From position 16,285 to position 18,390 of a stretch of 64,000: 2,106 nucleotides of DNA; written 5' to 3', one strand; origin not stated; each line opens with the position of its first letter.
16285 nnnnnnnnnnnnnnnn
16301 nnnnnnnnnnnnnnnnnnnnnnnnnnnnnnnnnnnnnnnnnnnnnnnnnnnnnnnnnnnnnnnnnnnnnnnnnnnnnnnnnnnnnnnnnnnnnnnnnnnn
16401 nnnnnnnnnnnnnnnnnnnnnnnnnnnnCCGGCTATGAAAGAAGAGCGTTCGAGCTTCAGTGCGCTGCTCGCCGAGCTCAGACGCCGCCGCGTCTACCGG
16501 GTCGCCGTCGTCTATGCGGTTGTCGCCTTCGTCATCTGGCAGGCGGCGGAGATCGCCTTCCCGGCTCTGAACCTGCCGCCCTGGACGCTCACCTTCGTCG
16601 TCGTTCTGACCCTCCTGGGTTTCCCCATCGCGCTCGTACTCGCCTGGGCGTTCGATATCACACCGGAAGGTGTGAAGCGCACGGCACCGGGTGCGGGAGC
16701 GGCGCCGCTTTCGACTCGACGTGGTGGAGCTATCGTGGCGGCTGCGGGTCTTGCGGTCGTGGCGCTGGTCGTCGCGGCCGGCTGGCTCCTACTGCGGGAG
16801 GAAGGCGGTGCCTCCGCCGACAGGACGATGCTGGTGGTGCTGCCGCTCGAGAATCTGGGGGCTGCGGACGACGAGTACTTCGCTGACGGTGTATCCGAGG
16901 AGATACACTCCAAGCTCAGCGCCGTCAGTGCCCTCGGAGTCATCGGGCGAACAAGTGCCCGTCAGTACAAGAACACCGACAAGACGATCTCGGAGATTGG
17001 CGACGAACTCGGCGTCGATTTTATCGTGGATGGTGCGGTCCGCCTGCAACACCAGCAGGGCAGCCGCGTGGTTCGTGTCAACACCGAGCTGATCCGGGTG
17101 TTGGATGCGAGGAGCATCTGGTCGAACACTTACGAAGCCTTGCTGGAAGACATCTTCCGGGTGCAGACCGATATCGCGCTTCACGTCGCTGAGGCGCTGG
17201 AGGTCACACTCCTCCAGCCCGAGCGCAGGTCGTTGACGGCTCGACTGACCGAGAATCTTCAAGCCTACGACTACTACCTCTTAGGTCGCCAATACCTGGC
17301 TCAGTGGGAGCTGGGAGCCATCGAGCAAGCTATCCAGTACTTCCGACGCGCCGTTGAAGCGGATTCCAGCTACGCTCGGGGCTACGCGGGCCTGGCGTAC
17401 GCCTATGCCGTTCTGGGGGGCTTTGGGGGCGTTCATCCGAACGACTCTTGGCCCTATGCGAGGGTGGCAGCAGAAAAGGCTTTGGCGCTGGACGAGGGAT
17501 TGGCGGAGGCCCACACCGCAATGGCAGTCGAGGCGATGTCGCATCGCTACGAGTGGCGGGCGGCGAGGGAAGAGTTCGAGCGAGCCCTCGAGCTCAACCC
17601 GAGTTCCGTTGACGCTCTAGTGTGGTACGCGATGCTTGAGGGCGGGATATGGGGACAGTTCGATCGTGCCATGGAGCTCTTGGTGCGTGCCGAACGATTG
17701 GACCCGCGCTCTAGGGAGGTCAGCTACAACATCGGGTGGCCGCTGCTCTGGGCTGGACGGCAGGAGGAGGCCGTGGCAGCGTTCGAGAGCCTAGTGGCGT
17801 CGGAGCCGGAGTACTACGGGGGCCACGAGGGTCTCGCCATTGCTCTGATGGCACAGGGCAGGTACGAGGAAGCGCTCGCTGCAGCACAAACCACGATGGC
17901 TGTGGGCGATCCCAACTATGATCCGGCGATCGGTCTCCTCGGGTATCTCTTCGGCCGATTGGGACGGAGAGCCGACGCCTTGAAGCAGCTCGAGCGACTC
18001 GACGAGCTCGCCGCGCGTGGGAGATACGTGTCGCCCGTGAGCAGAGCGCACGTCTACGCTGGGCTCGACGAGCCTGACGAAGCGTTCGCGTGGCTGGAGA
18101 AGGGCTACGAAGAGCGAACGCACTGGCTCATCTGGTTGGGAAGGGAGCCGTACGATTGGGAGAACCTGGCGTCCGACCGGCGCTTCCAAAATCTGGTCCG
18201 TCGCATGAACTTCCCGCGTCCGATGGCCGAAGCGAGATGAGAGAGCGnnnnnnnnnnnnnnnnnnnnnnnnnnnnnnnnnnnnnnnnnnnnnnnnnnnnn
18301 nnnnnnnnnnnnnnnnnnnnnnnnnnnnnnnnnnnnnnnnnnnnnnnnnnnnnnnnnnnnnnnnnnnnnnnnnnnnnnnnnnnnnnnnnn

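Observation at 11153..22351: Tandem array of six paralogous receptor-like membrane/TPR proteins sharing a highly conserved N-terminal '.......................' motif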

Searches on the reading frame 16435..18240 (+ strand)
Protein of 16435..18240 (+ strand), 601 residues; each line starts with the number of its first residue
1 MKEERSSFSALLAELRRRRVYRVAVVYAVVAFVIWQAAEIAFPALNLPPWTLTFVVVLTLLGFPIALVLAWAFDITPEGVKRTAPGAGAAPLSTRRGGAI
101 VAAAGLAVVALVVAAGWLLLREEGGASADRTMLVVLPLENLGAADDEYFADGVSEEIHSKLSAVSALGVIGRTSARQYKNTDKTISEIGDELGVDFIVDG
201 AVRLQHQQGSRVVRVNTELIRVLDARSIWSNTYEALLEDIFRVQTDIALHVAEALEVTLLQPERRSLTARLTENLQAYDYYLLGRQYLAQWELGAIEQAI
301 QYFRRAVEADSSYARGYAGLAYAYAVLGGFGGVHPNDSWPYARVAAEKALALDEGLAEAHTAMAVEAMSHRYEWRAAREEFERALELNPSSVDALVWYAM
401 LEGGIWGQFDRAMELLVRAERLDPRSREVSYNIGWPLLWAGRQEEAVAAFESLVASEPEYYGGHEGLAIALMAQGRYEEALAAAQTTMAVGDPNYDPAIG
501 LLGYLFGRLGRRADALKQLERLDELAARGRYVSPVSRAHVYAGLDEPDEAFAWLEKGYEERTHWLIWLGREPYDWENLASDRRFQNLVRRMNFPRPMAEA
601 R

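Call 3: search_protein_families(library=pfam, proteins=[window:16435-18240:+], max_evalue=0.01)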
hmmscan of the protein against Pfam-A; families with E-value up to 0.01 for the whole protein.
window:16435-18240:+ (601 aa): 12 families
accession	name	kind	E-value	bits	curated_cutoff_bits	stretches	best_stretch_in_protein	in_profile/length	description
PF13414.12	TPR_11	-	6.2e-15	55.1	26.8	1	292-327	6-41/42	TPR repeat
PF14559.12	TPR_19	-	1.8e-12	47.9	25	4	440-486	4-50/68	Tetratricopeptide repeat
PF13428.12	TPR_14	-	2.7e-11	43.4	23.5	0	364-399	7-42/44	Tetratricopeptide repeat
PF13181.12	TPR_8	-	3.6e-11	42.7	25.7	0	289-312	10-33/34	Tetratricopeptide repeat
PF13432.12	TPR_16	-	4.3e-11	43.5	32.7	2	440-485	10-55/65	Tetratricopeptide repeat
PF07719.23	TPR_2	-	2.1e-10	40.3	27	0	464-485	4-25/34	Tetratricopeptide repeat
PF00515.34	TPR_1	-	4.1e-10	39.5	27.8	0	289-312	10-33/34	Tetratricopeptide repeat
PF13431.12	TPR_17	-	5.7e-09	36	24.4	0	381-412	2-32/34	Tetratricopeptide repeat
PF13174.12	TPR_6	-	3.3e-06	27.8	26.3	0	430-459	3-32/33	Tetratricopeptide repeat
PF13424.12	TPR_12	-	1.4e-05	25.6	30.1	1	466-521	8-70/77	Tetratricopeptide repeat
PF20308.4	TPR-S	-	0.003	18.6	27.6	0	246-324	35-100/102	Tetratricopeptide Repeats-Sensor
PF23914.1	TPR_CcmH_CycH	-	0.0034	17.7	42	0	375-454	67-148/158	Cytochrome c-type biogenesis protein H TPR domain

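Call 4: search_protein_families(library=ncbifam, proteins=[window:16435-18240:+], max_evalue=0.01)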
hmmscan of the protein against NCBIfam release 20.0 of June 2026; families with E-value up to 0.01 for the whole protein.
window:16435-18240:+ (601 aa): 15 families
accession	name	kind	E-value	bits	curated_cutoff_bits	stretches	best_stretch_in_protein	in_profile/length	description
TIGR04510.1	mod_pep_cyc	subfamily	4e-14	52.1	400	2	362-562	403-599/814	putative peptide modification system cyclase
TIGR02917.1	PEP_TPR_lipo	equivalog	1.8e-13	49.3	312.2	1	342-521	144-320/899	XrtA/PEP-CTERM system TPR-repeat protein PrsT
NF009037.0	PRK12370.1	equivalog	2.1e-12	46.2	589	2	356-461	301-406/553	HilA/EilA family virulence transcriptional regulator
TIGR02521.1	type_IV_pilW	equivalog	5.9e-12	45.6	154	1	341-482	49-190/234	type IV pilus biogenesis/stability protein PilW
NF040959.1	MamA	equivalog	6.2e-12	45.4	200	1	407-521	51-164/204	magnetosome protein MamA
NF047558.1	TPR_END_plus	domain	1.7e-11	43.9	32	1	537-588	5-55/56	TPR end-of-group domain-containing protein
NF033762.1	social_mot_Tgl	equivalog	8.4e-09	35.1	225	1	346-481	54-190/252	social motility TPR repeat lipoprotein Tgl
NF007540.1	PRK10153.1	equivalog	1.2e-07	31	400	1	145-376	221-430/516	lysine decarboxylation/transport transcriptional activator CadC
NF008391.2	PRK11189.1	equivalog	1.9e-06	27.6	250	0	419-535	91-205/297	lipoprotein NlpI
TIGR02552.1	LcrH_SycD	equivalog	5.7e-05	22.9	104.8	1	421-491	12-82/136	SycD/LcrH family type III secretion system chaperone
NF052415.1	T3SS_chap_SctY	equivalog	0.00019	21.9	70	1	433-492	12-71/106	type III secretion apparatus assembly chaperone SctY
NF033758.1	gliding_GltE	equivalog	0.0003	19.9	225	1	342-453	241-351/411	adventurous gliding motility TPR repeat lipoprotein GltE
NF008520.0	PRK11447.1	equivalog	0.00066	17.6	858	0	456-524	266-331/1157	cellulose synthase complex outer membrane protein BcsC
NF033920.0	C39_PA2778_fam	equivalog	0.0014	18.1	150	0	438-490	201-253/255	PA2778 family cysteine peptidase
NF008757.0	PRK11788.1-5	equivalog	0.0027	16.9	363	0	352-423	175-244/388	lipopolysaccharide assembly protein LapB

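Call 13: find_homologous_proteins(query=window:16435-18240:+)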
Query window:16435-18240:+ (601 aa): 1961 proteins with E <= 0.001 among 8000 candidates; the best 120 are listed.
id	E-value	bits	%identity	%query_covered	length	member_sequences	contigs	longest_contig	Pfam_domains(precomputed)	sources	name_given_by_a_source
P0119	0.0e+0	1321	100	100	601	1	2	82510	PF14559.13,PF13431.13,PF13414.13,PF00515.35,PF13424.13,PF21033.5,PF13432.13,PF13428.13,PF13181.13,PF07719.24,PF13174.13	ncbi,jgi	jgi:TolB-like protein/Flp pilus assembly protein TadD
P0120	0.0e+0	1161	87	99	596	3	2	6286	PF14559.13,PF13431.13,PF13414.13,PF00515.35,PF21033.5,PF13432.13,PF13428.13,PF13181.13,PF07719.24,PF13174.13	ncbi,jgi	jgi:TolB-like protein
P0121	0.0e+0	1144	87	99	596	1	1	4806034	PF14559.13,PF13431.13,PF13414.13,PF00515.35,PF21033.5,PF13432.13,PF13428.13,PF13181.13,PF07719.24,PF13174.13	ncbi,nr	ncbi:MAG: tetratricopeptide repeat protein [Gemmatimonadota bacterium]|nr:MAG: tetratricopeptide rep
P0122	0.0e+0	1114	84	99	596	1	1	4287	PF14559.13,PF13431.13,PF21033.5,PF13432.13,PF13428.13,PF07719.24,PF13174.13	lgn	-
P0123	0.0e+0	1107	86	95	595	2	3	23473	PF14559.13,PF13431.13,PF13414.13,PF00515.35,PF21033.5,PF13428.13,PF07719.24,PF13174.13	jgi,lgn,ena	-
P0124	0.0e+0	1105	85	95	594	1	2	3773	PF14559.13,PF13431.13,PF13414.13,PF00515.35,PF13424.13,PF21033.5,PF13432.13,PF13428.13,PF13181.13,PF07719.24,PF13174.13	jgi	jgi:TolB-like protein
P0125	0.0e+0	1103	85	100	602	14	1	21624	PF14559.13,PF13431.13,PF13414.13,PF00515.35,PF13424.13,PF21033.5,PF07719.24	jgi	jgi:TolB-like protein/Flp pilus assembly protein TadD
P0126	0.0e+0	1099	84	98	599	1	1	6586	PF14559.13,PF13431.13,PF13414.13,PF00515.35,PF21033.5,PF13432.13,PF13428.13,PF13181.13,PF07719.24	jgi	jgi:TolB-like protein/Flp pilus assembly protein TadD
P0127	0.0e+0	1098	84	100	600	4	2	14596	PF14559.13,PF13431.13,PF13414.13,PF21033.5,PF13432.13,PF13428.13,PF07719.24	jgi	-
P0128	0.0e+0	1088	84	95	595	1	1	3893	PF14559.13,PF13431.13,PF13414.13,PF00515.35,PF13432.13,PF13428.13,PF13181.13,PF07719.24,PF13174.13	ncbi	-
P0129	0.0e+0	1010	77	99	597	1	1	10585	PF14559.13,PF13431.13,PF13414.13,PF00515.35,PF21033.5,PF13432.13,PF13428.13,PF13181.13,PF07719.24,PF13174.13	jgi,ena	-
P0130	5.7e-242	822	73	86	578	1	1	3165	PF14559.13,PF13431.13,PF23914.2,PF13414.13,PF00515.35,PF21033.5,PF13432.13,PF13428.13,PF07719.24,PF13174.13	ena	-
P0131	3.7e-187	641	55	98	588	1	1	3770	PF13431.13,PF23914.2,PF13414.13,PF13176.13,PF13428.13,PF14559.13,PF00515.35,PF21033.5,PF13432.13,PF13181.13,PF07719.24,PF13174.13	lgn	-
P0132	3.7e-185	635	75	65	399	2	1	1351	PF14559.13,PF13431.13,PF13414.13,PF00515.35,PF21033.5,PF13432.13,PF13428.13,PF13181.13,PF07719.24,PF13174.13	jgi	jgi:tetratricopeptide (TPR) repeat protein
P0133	3.5e-165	569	79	55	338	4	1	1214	PF14559.13,PF13431.13,PF13414.13,PF00515.35,PF13424.13,PF21033.5,PF13428.13,PF13181.13,PF07719.24,PF13174.13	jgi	jgi:tetratricopeptide (TPR) repeat protein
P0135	6.5e-159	548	56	78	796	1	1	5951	PF14559.13,PF07714.24,PF13431.13,PF00069.32,PF13414.13,PF00515.35,PF13181.13,PF07719.24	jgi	jgi:serine/threonine-protein kinase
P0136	1.8e-158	547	56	79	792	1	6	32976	PF13431.13,PF23914.2,PF13414.13,PF13428.13,PF14559.13,PF07714.24,PF00069.32,PF00515.35,PF03109.23,PF12895.14,PF21033.5,PF13432.13,PF13181.13,PF14561.13,PF07719.24,PF13174.13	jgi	jgi:tetratricopeptide (TPR) repeat protein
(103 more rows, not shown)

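Call 16: find_encoding_contigs(protein=P0121, flank=10000, max_places=3)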
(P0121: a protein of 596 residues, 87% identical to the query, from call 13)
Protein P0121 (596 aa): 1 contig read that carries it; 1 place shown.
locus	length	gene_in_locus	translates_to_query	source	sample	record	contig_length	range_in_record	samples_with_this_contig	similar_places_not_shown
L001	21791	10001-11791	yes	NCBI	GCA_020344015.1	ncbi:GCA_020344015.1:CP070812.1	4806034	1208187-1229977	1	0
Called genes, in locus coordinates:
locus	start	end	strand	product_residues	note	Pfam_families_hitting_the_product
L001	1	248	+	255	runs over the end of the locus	PF02463:SMC_N (faint), PF00005:ABC_tran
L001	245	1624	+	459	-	PF19295:SufBD_N, PF01458:SUFBD_core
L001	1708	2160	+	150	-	PF01592:NifU_N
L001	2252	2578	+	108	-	PF00355:Rieske, PF13806:Rieske_2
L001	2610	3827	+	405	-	PF00155:Aminotran_1_2 (weak), PF00266:Aminotran_5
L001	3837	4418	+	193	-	PF01965:DJ-1_PfpI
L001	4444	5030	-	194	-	PF13103:TonB_2 (weak), PF03544:TonB_C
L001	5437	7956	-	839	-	PF06452:CBM9_1, PF19313:DUF5916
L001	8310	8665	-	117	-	-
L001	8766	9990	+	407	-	PF23914:TPR_CcmH_CycH (faint), PF25063:ARM_TT21_C (faint), PF07719:TPR_2 (faint), PF13181:TPR_8 (faint), PF13428:TPR_14 (faint), PF24575:TPR_Slam (faint), PF00515:TPR_1 (faint), PF13432:TPR_16, +6 more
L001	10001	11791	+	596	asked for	PF00515:TPR_1 (faint), PF07719:TPR_2 (faint), PF13174:TPR_6 (faint), PF13432:TPR_16 (faint), PF13181:TPR_8 (faint), PF13414:TPR_11 (faint), PF13428:TPR_14 (faint), PF14559:TPR_19 (weak), +2 more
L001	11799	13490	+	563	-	PF14559:TPR_19 (faint), PF13428:TPR_14 (faint)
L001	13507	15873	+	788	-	PF00515:TPR_1 (faint), PF07719:TPR_2 (faint), PF14559:TPR_19 (faint), PF13431:TPR_17 (faint)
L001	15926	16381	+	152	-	-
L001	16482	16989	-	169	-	-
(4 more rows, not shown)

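Call 41: search_solved_structures(query=A3, max_evalue=0.01)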
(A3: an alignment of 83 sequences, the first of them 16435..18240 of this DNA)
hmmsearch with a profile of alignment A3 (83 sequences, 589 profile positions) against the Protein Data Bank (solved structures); distinct sequences matched with E-value up to 0.01: 341 (the best 60 are shown).
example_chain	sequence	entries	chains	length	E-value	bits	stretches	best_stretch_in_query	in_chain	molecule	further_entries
9qhb_A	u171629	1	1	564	4.2e-137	461.1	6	344-501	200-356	Engineered tetratricopeptide repeat protein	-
8bu0_A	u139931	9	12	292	1.7e-56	194.9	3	376-483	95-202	Consensus tetratricopeptide repeat protein | Crystal structure of an 8-repeat consensus TPR superhelix with Zinc. | Monomer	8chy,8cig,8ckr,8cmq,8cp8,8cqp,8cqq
9qhc_A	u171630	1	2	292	1.4e-50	175.4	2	344-503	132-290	Engineered tetratricopeptide repeat protein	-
7yea_A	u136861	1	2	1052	2.5e-47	164.7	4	346-523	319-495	UDP-N-acetylglucosamine--peptide N-acetylglucosaminyltransferase 110 kDa subunit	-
7yeh_B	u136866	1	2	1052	2.6e-47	164.6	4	346-523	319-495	UDP-N-acetylglucosamine--peptide N-acetylglucosaminyltransferase 110 kDa subunit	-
7ntf_A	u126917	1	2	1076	1.9e-46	161.8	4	372-522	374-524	Isoform 1 of UDP-N-acetylglucosamine--peptide N-acetylglucosaminyltransferase 110 kDa subu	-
1w3b_A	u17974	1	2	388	2.3e-39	138.4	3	376-498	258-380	UDP-N-ACETYLGLUCOSAMINE--PEPTIDE N-ACETYLGLUCOSAMINYLTRANSFERASE 110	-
6eou_A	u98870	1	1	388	4.3e-39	137.4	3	376-498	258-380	UDP-N-acetylglucosamine--peptide N-acetylglucosaminyltransferase 110 kDa subunit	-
9g8o_B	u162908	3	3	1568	2.9e-31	111.6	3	342-506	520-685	Superkiller complex protein 3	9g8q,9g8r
7qdr_B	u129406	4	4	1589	4e-31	111.1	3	338-506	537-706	Tetratricopeptide repeat protein 37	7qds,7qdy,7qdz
7y4i_A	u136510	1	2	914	5.5e-30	107.4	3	293-536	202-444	Probable UDP-N-acetylglucosamine--peptide N-acetylglucosaminyltransferase SPINDLY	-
8dtf_A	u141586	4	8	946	8.3e-30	106.8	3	368-536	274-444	Probable UDP-N-acetylglucosamine--peptide N-acetylglucosaminyltransferase SPINDLY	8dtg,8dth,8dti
8ch0_A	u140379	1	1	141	1.2e-26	96.3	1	354-489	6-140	Consensus tetratricopeptide repeat protein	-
2fo7_A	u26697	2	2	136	2e-26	95.6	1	354-489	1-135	SYNTHETIC CONSENSUS TPR PROTEIN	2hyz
7obi_A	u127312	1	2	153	3.1e-26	95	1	354-501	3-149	CTPR-rv4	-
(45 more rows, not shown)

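Call 43: predict_structure(alignment_id=A3)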
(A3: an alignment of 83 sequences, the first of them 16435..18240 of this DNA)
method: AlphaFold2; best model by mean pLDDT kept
length: 601 residues; sequences in the alignment: 83
mean_pLDDT: 88.0   pTM: 0.78
mean pLDDT of the five models: 88.0, 87.4, 87.1, 86.5, 86.4
residues with pLDDT >= 90: 425; 70-90: 107; 50-70: 38; < 50: 31
segments of 3 or more residues with pLDDT < 50: 1-3, 86-98, 119-127, 597-601
pLDDT, mean of each block of 10 residues (from residue 1): 59 73 76 77 65 76 75 72 56 47 68 63 51 97 92 95 95 92 96 97 92 97 96 96 96 95 90 96 94 93 99 98 93 92 99 97 97 97 97 97 93 97 95 95 97 96 96 96 97 93 97 99 96 96 97 97 86 78 92 62 31
secondary structure, 60 per line:
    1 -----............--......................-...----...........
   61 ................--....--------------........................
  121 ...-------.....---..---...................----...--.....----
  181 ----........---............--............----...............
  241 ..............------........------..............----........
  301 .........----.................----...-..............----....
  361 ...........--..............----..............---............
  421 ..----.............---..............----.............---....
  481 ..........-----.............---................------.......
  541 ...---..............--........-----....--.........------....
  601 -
elements in order: H6-17 H20-41 H50-72 E73-76 E79-82 H97-123 E131-135 H144-162 E167-169 H172-176 H185-192 E196-207 E210-221 E226-236 H237-254 H261-268 H275-288 H293-309 H314-330 H339-352 H357-371 H374-387 H392-405 H409-422 H427-439 H443-456 H461-473 H477-490 H496-508 H512-527 H534-543 H547-560 H563-570 H576-579 H582-590 H597-600
